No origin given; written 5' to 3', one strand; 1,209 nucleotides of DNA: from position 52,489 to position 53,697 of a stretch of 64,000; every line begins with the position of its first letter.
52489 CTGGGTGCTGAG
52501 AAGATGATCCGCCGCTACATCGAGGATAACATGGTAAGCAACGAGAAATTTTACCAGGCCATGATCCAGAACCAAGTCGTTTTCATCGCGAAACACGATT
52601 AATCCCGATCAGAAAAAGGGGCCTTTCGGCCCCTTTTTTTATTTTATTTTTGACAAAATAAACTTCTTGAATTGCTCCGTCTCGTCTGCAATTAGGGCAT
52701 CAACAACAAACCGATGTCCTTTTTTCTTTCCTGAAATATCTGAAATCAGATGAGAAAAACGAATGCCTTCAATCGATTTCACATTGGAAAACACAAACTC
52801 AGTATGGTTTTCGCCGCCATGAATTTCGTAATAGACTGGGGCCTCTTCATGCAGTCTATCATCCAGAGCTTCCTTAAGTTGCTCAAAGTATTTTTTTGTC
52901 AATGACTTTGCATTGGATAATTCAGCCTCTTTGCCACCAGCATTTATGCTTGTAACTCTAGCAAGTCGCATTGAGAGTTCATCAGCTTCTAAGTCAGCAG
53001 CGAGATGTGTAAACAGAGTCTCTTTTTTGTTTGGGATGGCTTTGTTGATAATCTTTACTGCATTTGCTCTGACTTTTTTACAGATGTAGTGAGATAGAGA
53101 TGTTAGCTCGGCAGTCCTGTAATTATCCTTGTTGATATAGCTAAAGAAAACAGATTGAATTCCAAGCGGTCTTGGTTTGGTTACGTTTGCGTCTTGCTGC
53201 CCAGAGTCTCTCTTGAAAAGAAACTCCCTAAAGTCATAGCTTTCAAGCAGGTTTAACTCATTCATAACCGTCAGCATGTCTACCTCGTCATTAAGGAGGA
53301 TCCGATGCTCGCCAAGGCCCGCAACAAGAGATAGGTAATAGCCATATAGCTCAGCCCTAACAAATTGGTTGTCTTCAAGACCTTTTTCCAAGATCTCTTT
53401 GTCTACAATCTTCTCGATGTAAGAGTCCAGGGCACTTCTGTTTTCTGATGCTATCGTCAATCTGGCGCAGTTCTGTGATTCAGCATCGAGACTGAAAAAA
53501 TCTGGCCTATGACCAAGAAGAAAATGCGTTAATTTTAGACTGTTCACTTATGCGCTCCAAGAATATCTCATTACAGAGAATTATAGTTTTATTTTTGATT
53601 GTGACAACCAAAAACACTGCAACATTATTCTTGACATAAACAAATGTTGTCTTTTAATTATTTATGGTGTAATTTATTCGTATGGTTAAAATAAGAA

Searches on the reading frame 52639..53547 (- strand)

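Call 11: search_protein_families(library=pfam, proteins=[window:52639-53547:-], max_evalue=0.01)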
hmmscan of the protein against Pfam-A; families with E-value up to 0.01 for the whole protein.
window:52639-53547:- (302 aa): 1 family
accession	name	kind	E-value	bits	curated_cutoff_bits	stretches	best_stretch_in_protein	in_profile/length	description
PF15745.10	AP1AR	-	0.008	16.2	27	0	169-271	53-152/276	AP-1 complex-associated regulatory protein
